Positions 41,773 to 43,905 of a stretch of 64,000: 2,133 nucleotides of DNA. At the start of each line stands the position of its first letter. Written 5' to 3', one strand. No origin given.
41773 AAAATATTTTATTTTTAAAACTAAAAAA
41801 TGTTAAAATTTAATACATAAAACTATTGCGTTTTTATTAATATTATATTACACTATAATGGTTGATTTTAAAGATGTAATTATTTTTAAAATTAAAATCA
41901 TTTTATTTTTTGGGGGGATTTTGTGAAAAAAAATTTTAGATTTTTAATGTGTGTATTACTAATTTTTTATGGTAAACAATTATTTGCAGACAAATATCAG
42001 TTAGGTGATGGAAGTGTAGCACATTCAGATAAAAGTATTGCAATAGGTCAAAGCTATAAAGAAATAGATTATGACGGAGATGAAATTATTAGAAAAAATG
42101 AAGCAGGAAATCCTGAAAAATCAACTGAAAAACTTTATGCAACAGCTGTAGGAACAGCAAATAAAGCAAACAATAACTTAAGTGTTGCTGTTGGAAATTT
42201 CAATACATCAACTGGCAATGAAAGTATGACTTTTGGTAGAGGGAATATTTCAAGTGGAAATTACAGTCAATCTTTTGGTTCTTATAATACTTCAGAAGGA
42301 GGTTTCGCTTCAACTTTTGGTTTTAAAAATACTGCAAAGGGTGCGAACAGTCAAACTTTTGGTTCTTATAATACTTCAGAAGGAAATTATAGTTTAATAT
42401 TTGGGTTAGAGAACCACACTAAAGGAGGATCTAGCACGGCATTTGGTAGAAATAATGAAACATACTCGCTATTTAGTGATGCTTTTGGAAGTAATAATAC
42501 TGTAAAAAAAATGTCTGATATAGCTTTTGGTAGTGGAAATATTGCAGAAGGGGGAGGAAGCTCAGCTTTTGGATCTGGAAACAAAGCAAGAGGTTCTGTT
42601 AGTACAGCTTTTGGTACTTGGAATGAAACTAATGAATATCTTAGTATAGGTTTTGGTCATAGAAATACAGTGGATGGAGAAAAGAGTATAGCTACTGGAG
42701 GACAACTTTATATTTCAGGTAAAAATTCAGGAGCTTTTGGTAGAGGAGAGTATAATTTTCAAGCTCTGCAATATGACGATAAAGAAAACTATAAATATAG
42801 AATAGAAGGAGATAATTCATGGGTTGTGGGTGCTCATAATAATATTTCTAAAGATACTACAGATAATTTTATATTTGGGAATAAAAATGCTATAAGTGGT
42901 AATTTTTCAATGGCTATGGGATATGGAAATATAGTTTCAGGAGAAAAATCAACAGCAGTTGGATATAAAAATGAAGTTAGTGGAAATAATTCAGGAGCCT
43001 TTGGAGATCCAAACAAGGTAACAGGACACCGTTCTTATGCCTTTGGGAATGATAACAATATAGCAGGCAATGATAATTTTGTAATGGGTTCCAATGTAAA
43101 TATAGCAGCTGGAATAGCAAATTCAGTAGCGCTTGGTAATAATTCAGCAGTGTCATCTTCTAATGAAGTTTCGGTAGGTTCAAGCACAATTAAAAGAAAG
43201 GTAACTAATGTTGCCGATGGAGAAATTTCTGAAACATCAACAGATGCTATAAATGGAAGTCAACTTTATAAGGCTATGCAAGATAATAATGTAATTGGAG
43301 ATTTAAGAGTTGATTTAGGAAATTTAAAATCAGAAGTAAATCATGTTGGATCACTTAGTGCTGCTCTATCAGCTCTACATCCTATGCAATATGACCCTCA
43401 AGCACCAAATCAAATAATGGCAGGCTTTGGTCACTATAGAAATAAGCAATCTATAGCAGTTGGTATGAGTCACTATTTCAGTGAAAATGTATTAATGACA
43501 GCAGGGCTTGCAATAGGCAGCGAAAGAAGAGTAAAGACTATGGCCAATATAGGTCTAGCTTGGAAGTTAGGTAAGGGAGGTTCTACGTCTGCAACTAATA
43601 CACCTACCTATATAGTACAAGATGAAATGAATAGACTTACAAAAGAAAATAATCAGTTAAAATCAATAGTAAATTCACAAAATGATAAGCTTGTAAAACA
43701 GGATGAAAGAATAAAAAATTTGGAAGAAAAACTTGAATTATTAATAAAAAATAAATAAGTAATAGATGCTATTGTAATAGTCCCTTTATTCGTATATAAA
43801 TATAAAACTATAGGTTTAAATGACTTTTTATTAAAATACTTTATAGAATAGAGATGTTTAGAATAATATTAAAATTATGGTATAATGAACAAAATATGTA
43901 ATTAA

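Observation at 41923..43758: Trimeric autotransporter adhesin with an extra Lpp-like coiled-coil tail ending in Lys after the beta-barrel anchor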

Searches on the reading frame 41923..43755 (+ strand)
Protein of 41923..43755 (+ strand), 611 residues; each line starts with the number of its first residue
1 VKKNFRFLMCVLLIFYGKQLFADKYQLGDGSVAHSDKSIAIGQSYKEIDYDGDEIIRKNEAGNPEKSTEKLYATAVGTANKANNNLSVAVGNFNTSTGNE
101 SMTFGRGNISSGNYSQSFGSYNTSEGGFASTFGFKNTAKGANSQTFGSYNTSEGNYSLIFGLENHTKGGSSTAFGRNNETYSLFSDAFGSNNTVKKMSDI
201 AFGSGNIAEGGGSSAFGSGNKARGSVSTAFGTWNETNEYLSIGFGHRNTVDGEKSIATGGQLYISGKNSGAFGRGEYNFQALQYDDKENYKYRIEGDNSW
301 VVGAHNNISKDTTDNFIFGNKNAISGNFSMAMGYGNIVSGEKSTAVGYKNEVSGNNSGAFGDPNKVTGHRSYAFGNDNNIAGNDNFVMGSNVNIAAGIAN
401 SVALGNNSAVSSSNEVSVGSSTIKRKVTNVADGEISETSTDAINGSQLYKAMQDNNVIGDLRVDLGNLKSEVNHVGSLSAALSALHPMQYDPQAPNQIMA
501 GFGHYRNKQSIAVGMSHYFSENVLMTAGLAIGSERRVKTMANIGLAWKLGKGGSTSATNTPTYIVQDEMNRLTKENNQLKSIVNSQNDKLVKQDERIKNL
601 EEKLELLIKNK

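Call 3: search_protein_families(library=pfam, proteins=[window:41923-43755:+], max_evalue=1)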
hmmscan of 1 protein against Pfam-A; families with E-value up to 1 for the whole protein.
window:41923-43755:+ (611 aa): 5 families
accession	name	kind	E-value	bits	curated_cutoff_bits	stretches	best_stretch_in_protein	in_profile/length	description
PF03895.21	YadA_anchor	-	4.1e-15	56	22.7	1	488-547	1-60/60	YadA-like membrane anchor domain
PF05662.19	YadA_stalk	-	1.9e-10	41.3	28.4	1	426-462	1-34/43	Coiled stalk of trimeric autotransporter adhesin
PF05658.19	YadA_head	-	2.7e-10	40.8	25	2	325-349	2-26/27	YadA head domain repeat (2 copies)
PF21300.2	LbR_Ice_bind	-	1.4e-07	31.9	30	2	294-368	24-97/97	Grass antifreeze beta roll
PF02520.22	ANIS5_cation-bd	-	0.2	12.2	29.3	1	565-605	55-95/109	SXP/RAL-2 family protein Ani s 5-like, metal-binding domain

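Call 4: search_protein_families(library=ncbifam, proteins=[window:41923-43755:+], max_evalue=1)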
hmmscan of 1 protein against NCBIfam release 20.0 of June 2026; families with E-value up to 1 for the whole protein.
window:41923-43755:+ (611 aa): 8 families
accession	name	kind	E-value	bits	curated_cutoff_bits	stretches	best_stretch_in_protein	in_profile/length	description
NF033478.1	YadA_autotrans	exception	2.4e-14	53.2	750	4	326-454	124-254/459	trimeric autotransporter adhesin YadA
NF040984.1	BimA_first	exception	1.7e-11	43.8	800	1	353-548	326-516/517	trimeric autotransporter actin-nucleating factor BimA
NF033481.2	auto_Ata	exception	2.4e-11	41.7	2500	3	34-161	81-213/1862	trimeric autotransporter adhesin Ata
NF033477.2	EmaA_autotrans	exception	3.8e-09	34.4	3000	2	424-457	1848-1881/2100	collagen-binding adhesin autotransporter EmaA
NF040983.1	BimA_second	exception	9e-08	31.4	600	1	371-548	208-380/381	trimeric autotransporter actin-nucleating factor BimA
NF033870.1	VOMP_auto_Cterm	subfamily_domain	7.4e-06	25.6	500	1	425-480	106-158/347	Vomp family autotransporter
NF041845.1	lipo_FAD_I_fam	domain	0.0088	16.4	35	1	559-607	63-107/111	FAD-I family protein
NF003267.0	PRK04235.1-6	equivalog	0.13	12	190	1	570-609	153-192/196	hypothetical protein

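Call 17: find_encoding_contigs(protein=window:41923-43755:+, flank=3000, max_places=4)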
Protein window:41923-43755:+ (611 aa): no gene with exactly this product is on record in the collection.

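Call 29: search_solved_structures(query=window:41923-43755:+, max_evalue=0.001)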
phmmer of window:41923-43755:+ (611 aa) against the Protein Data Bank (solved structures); distinct sequences matched with E-value up to 0.001: 15.
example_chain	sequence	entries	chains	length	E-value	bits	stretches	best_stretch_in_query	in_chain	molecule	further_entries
9gh4_A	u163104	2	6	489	2e-76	261.5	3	456-611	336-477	Cell surface protein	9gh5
9u93_C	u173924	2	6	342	3.2e-39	138.7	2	365-451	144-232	Fusobacterium nucleatum CbpF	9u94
3ntn_A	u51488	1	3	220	5.7e-15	58.6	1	294-476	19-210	UspA1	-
3pr7_A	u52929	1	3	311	1.6e-11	47.3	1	175-450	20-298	UspA1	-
3wp8_A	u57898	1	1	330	1.5e-10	44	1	296-417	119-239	Trimeric autotransporter adhesin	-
3emo_C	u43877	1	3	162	1.9e-09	40.4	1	415-547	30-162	Hia (Adhesin)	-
2yo0_A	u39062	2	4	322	4.9e-08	35.7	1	371-454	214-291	GENERAL CONTROL PROTEIN GCN4, PUTATIVE INNER MEMBRANE PROTEIN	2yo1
3s6l_A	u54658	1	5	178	7.5e-08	35.1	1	316-451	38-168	Hep_Hag family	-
4usx_A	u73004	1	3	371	1.2e-07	34.4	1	414-476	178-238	TRIMERIC AUTOTRANSPORTER ADHESIN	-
7o23_A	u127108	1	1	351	1.5e-07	34.1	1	322-451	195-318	Autotransporter adhesin BpaC,Autotransporter adhesin BpaC,General control transcription fa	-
1p9h_A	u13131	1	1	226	2e-07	33.7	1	373-454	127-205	Invasin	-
2yo3_A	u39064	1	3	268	5.8e-07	32.2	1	370-483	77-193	GENERAL CONTROL PROTEIN GCN4, PUTATIVE INNER MEMBRANE PROTEIN, GENERAL CONTROL PROTEIN GCN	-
6qp4_A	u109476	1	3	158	3.3e-06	29.7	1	413-479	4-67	UspA1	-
3wpo_A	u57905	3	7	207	5.5e-06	28.9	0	400-474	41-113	Trimeric autotransporter adhesin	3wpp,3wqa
2ynz_A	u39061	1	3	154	0.00028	23.3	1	390-451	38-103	GENERAL CONTROL PROTEIN GCN4, PUTATIVE INNER MEMBRANE PROTEIN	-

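Call 57: find_homologous_proteins(query=window:41923-43755:+, max_evalue=1e-20)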
Query window:41923-43755:+ (611 aa): 1750 proteins with E <= 1e-20 among 8000 candidates; the best 120 are listed.
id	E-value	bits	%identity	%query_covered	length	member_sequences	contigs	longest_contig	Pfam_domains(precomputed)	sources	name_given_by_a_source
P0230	1.2e-179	617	63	46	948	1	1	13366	PF03895.22,PF05658.20,PF05662.20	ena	-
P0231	2.2e-179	616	62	46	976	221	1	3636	PF03895.22,PF05658.20,PF05662.20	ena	-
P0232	3.5e-179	616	63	46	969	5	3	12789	PF03895.22,PF05658.20,PF05662.20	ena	-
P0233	2.6e-178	613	62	46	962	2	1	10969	PF03895.22,PF05658.20,PF05662.20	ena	-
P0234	3.7e-178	612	61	46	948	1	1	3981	PF03895.22,PF05658.20,PF05662.20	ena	-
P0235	6.4e-178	612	63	46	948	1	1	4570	PF03895.22,PF05658.20,PF05662.20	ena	-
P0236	1.0e-177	611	61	46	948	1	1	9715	PF03895.22,PF05658.20,PF05662.20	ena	-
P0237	4.6e-177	609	62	46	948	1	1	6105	PF03895.22,PF05658.20,PF05662.20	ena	-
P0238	1.2e-176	607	62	46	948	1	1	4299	PF03895.22,PF05658.20,PF05662.20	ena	-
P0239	2.9e-176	606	63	46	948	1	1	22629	PF03895.22,PF05658.20,PF05662.20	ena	-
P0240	3.2e-176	606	61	46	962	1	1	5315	PF03895.22,PF05658.20,PF05662.20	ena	-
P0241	3.7e-176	606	62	46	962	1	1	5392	PF03895.22,PF05658.20,PF05662.20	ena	-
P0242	3.7e-176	606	62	46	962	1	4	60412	PF03895.22,PF05658.20,PF05662.20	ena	-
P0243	1.4e-175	604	62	46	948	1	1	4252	PF03895.22,PF05658.20,PF05662.20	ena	-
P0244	1.6e-175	604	62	46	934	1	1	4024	PF03895.22,PF05658.20,PF05662.20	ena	-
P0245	8.8e-175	601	62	46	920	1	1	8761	PF03895.22,PF05658.20,PF05662.20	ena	-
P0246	1.5e-174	600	61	46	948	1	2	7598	PF03895.22,PF05658.20,PF05662.20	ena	-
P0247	2.4e-174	600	60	48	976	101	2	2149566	PF03895.22,PF05658.20,PF05662.20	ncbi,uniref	ncbi:YadA-like family protein [Fusobacterium vincentii]|uniref:YadA-like family protein n=1 Tax=Fuso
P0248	5.5e-174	599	62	46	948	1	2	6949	PF03895.22,PF05658.20,PF05662.20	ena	-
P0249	1.2e-173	597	61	46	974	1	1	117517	PF03895.22,PF05658.20,PF05662.20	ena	-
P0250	1.5e-173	597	61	46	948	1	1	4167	PF03895.22,PF05658.20,PF05662.20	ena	-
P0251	1.5e-173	597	61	46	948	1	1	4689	PF03895.22,PF05658.20,PF05662.20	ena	-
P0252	2.1e-173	597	61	46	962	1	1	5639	PF03895.22,PF05658.20,PF05662.20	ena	-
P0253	2.6e-173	596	61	46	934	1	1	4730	PF03895.22,PF05658.20,PF05662.20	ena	-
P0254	9.9e-173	594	46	78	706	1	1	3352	PF21300.3,PF03895.22,PF05658.20,PF05662.20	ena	-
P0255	1.6e-171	590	59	46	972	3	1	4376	PF03895.22,PF05658.20,PF05662.20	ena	-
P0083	2.4e-171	590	61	46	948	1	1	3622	PF03895.22,PF05658.20,PF05662.20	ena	-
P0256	1.9e-170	587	60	46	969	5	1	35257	PF03895.22,PF05658.20,PF05662.20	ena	-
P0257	2.6e-169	583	60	46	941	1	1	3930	PF03895.22,PF05658.20,PF05662.20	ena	-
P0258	4.3e-169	582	48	95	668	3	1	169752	PF21300.3,PF03895.22,PF05658.20,PF05662.20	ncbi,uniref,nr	ncbi:YadA-like family protein [Fusobacterium russii]|uniref:YadA-like family protein n=1 Tax=Fusobac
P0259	7.0e-169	582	49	99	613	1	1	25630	PF21300.3,PF03895.22,PF05658.20,PF05662.20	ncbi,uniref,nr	ncbi:YadA-like family protein [Fusobacterium russii]|uniref:YadA-like family protein n=1 Tax=Fusobac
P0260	1.0e-168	581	61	46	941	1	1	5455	PF03895.22,PF05658.20,PF05662.20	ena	-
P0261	2.1e-166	574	60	46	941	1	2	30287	PF03895.22,PF05658.20,PF05662.20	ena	-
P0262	1.0e-162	561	55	100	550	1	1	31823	PF21300.3,PF03895.22,PF05658.20,PF05662.20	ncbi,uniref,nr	ncbi:YadA-like family protein [Fusobacterium russii]|uniref:YadA-like family protein n=1 Tax=Fusobac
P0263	1.2e-160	555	60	46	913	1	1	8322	PF03895.22,PF05658.20,PF05662.20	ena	-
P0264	1.6e-159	551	47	97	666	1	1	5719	PF21300.3,PF03895.22,PF05658.20,PF05662.20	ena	-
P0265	4.8e-159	549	40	100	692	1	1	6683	PF03895.22,PF05658.20,PF05662.20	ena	-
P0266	1.8e-158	547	48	99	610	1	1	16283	PF21300.3,PF03895.22,PF05658.20,PF05662.20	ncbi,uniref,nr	ncbi:MAG: YadA-like family protein [Fusobacterium sp.]|uniref:YadA-like family protein n=1 Tax=Fusob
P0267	1.0e-157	545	61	46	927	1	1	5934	PF03895.22,PF05658.20,PF05662.20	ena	-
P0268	1.0e-156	542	43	88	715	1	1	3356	PF21300.3,PF03895.22,PF05658.20,PF05662.20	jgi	-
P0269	2.6e-156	540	60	47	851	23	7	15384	PF21300.3,PF03895.22,PF05658.20,PF05662.20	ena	-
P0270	4.2e-156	539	44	88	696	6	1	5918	PF03895.22,PF05658.20,PF05662.20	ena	-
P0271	2.2e-155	537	46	97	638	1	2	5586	PF03895.22,PF05658.20,PF05662.20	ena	-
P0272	2.9e-155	537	43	88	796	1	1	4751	PF21300.3,PF03895.22,PF05658.20,PF05662.20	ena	-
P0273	3.3e-155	537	46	97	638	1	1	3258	PF03895.22,PF05658.20,PF05662.20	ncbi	-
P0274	4.5e-155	536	42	97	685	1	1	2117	PF03895.22,PF05658.20,PF05662.20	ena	-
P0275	9.4e-155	535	45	97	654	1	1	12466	PF03895.22,PF05658.20,PF05662.20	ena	-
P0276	3.1e-154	533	41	94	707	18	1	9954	PF03895.22,PF05658.20,PF05662.20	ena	-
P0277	4.2e-154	533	60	46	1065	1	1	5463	PF03895.22,PF05658.20,PF05662.20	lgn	-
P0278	1.7e-153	531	41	97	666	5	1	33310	PF21300.3,PF03895.22,PF05658.20,PF05662.20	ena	-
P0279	2.0e-153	531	43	88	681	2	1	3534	PF03895.22,PF05658.20,PF05662.20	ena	-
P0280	2.2e-152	527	41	97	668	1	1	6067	PF03895.22,PF05658.20,PF05662.20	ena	-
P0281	2.5e-152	527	59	46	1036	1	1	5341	PF03895.22,PF05658.20,PF05662.20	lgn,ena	-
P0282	5.8e-152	526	59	46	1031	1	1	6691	PF03895.22,PF05658.20,PF05662.20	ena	-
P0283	1.2e-151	525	60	46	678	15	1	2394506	PF21300.3,PF03895.22,PF05658.20,PF05662.20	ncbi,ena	ncbi:Cell surface protein [Fusobacterium sp. oral taxon C10]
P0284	8.4e-151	522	60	46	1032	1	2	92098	PF03895.22,PF05658.20,PF05662.20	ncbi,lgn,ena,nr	ncbi:MAG: YadA-like family protein [Fusobacterium necrophorum]|nr:YadA-like family protein [Fusobact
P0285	8.5e-151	522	47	88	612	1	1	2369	PF21300.3,PF03895.22,PF05658.20,PF05662.20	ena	-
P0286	2.9e-150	520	45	99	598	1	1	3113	PF21300.3,PF03895.22,PF05658.20,PF05662.20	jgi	-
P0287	3.0e-150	520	47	88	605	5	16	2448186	PF03895.22,PF05658.20,PF05662.20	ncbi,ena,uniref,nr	ncbi:hypothetical protein PSAG_04668 [Fusobacterium animalis D11]|uniref:Cell surface protein n=1 Ta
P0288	4.5e-150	520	48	88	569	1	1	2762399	PF21300.3,PF03895.22,PF05658.20,PF05662.20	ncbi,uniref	ncbi:YadA-like family protein [Fusobacterium animalis]|uniref:YadA-like family protein n=1 Tax=Fusob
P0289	9.0e-150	519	60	46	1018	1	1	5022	PF03895.22,PF05658.20,PF05662.20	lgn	-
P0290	1.4e-149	518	59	47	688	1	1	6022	PF03895.22,PF05658.20,PF05662.20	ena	-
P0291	2.5e-149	517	58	47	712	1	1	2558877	PF21300.3,PF03895.22,PF05658.20,PF05662.20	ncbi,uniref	ncbi:YadA-like family protein [Fusobacterium animalis]|uniref:YadA-like family protein n=1 Tax=Fusob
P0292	2.8e-149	517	58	47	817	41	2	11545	PF03895.22,PF05658.20,PF05662.20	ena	-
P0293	3.3e-149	517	41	97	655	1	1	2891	PF21300.3,PF03895.22,PF05658.20,PF05662.20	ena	-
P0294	4.7e-149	516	43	97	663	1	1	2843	PF03895.22,PF05658.20,PF05662.20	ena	-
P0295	1.6e-148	514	41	97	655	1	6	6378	PF21300.3,PF03895.22,PF05658.20,PF05662.20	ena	-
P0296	1.9e-148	514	60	46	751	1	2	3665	PF21300.3,PF03895.22,PF05658.20,PF05662.20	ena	-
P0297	2.9e-148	514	58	47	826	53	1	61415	PF03895.22,PF05658.20,PF05662.20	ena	-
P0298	3.6e-148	513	60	46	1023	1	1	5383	PF03895.22,PF05658.20,PF05662.20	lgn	-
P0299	4.3e-148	513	47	88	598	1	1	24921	PF21300.3,PF03895.22,PF05658.20,PF05662.20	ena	-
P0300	6.4e-148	512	45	99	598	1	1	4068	PF03895.22,PF05658.20,PF05662.20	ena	-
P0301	8.2e-148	512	45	94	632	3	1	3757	PF21300.3,PF03895.22,PF05658.20,PF05662.20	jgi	-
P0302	1.6e-147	511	45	90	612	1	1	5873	PF21300.3,PF03895.22,PF05658.20,PF05662.20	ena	-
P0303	2.0e-147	511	64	46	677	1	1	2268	PF03895.22,PF05658.20,PF05662.20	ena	-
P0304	2.8e-147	510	42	88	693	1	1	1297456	PF03895.22,PF05658.20,PF05662.20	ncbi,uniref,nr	ncbi:cell surface protein [Fusobacterium animalis 11_3_2]|uniref:Cell surface protein n=1 Tax=Fusoba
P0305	4.1e-147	510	40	97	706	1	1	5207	PF21300.3,PF03895.22,PF05658.20,PF05662.20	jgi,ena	-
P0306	4.3e-147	510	45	90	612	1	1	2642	PF21300.3,PF03895.22,PF05658.20,PF05662.20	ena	-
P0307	8.7e-147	509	44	100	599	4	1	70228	PF21300.3,PF03895.22,PF05658.20,PF05662.20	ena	-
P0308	1.0e-146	508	47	88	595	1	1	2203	PF21300.3,PF03895.22,PF05658.20,PF05662.20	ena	-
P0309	1.1e-146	508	45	100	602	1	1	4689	PF21300.3,PF03895.22,PF05658.20,PF05662.20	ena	-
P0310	1.2e-146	508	59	46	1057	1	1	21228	PF03895.22,PF05658.20,PF05662.20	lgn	-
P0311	1.3e-146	508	46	88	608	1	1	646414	PF21300.3,PF03895.22,PF05658.20,PF05662.20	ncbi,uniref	ncbi:YadA-like family protein [Fusobacterium animalis]|uniref:YadA-like family protein n=1 Tax=Fusob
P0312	2.2e-146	507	45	99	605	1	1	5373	PF21300.3,PF03895.22,PF05658.20,PF05662.20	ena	-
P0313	5.3e-146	506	45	99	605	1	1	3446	PF21300.3,PF03895.22,PF05658.20,PF05662.20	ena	-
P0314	5.5e-146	506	45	100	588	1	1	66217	PF03895.22,PF05658.20,PF05662.20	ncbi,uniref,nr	ncbi:YadA-like family protein [Fusobacterium nucleatum]|uniref:YadA-like family protein n=1 Tax=Fuso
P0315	5.9e-146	506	40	97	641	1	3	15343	PF21300.3,PF03895.22,PF05658.20,PF05662.20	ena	-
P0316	7.9e-146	506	45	90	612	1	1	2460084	PF21300.3,PF03895.22,PF05658.20,PF05662.20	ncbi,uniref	ncbi:YadA-like family protein [Fusobacterium animalis]|uniref:YadA-like family protein n=1 Tax=Fusob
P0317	1.3e-145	505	62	46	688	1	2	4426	PF03895.22,PF05658.20,PF05662.20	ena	-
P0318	1.7e-145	504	63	46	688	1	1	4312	PF03895.22,PF05658.20,PF05662.20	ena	-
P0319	2.3e-145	504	41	99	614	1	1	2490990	PF21300.3,PF03895.22,PF05658.20,PF05662.20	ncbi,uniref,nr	ncbi:YadA-like family protein [Fusobacterium animalis]|uniref:YadA-like family protein n=1 Tax=Fusob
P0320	3.2e-145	504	46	88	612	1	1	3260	PF21300.3,PF03895.22,PF05658.20,PF05662.20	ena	-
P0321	3.5e-145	503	43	97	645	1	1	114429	PF03895.22,PF05658.20,PF05662.20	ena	-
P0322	3.8e-145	503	63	46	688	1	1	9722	PF03895.22,PF05658.20,PF05662.20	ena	-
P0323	4.3e-145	503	42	97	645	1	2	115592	PF03895.22,PF05658.20,PF05662.20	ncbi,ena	-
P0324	4.7e-145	503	46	88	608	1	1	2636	PF21300.3,PF03895.22,PF05658.20,PF05662.20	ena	-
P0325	5.0e-145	503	47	88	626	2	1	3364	PF03895.22,PF05658.20,PF05662.20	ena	-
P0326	6.4e-145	503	43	97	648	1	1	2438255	PF21300.3,PF03895.22,PF05658.20,PF05662.20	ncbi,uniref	ncbi:YadA-like family protein [Fusobacterium animalis]|uniref:YadA-like family protein n=1 Tax=Fusob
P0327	6.4e-145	503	45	99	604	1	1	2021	PF21300.3,PF03895.22,PF05658.20,PF05662.20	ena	-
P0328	8.5e-145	502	46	89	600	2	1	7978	PF03895.22,PF05658.20,PF05662.20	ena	-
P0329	9.0e-145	502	46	88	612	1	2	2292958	PF21300.3,PF03895.22,PF05658.20,PF05662.20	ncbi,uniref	ncbi:YadA-like family protein [Fusobacterium animalis]|uniref:YadA-like family protein n=1 Tax=Fusob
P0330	1.0e-144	502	47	88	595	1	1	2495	PF21300.3,PF03895.22,PF05658.20,PF05662.20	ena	-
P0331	1.0e-144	502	61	47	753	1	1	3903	PF03895.22,PF05658.20,PF05662.20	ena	-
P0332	1.1e-144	502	46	88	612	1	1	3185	PF21300.3,PF03895.22,PF05658.20,PF05662.20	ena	-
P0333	1.6e-144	501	46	88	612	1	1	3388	PF21300.3,PF03895.22,PF05658.20,PF05662.20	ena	-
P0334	1.8e-144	501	46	88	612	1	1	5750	PF21300.3,PF03895.22,PF05658.20,PF05662.20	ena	-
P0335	1.8e-144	501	46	88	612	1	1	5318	PF21300.3,PF03895.22,PF05658.20,PF05662.20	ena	-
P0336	2.1e-144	501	46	88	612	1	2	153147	PF21300.3,PF03895.22,PF05658.20,PF05662.20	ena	-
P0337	2.5e-144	501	46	88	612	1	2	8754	PF21300.3,PF03895.22,PF05658.20,PF05662.20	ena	-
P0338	2.6e-144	501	38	97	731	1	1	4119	PF21300.3,PF03895.22,PF05658.20,PF05662.20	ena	-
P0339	3.7e-144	500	61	46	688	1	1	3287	PF03895.22,PF05658.20,PF05662.20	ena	-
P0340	4.2e-144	500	57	47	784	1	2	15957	PF03895.22,PF05658.20,PF05662.20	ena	-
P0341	4.8e-144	500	46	88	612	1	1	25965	PF21300.3,PF03895.22,PF05658.20,PF05662.20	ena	-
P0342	5.1e-144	500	42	97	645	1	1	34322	PF03895.22,PF05658.20,PF05662.20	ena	-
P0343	5.4e-144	500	45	90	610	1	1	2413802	PF21300.3,PF03895.22,PF05658.20,PF05662.20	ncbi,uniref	ncbi:YadA-like family protein [Fusobacterium animalis]|uniref:YadA-like family protein n=1 Tax=Fusob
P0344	6.2e-144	499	45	88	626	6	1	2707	PF21300.3,PF03895.22,PF05658.20,PF05662.20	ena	-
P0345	6.4e-144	499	46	88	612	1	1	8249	PF21300.3,PF03895.22,PF05658.20,PF05662.20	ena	-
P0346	6.9e-144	499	46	88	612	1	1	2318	PF21300.3,PF03895.22,PF05658.20,PF05662.20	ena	-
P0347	7.3e-144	499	46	88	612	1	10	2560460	PF21300.3,PF03895.22,PF05658.20,PF05662.20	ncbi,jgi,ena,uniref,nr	ncbi:cell surface protein [Fusobacterium animalis]|uniref:Cell surface protein n=2 Tax=Fusobacterium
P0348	9.0e-144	499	46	88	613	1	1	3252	PF21300.3,PF03895.22,PF05658.20,PF05662.20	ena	-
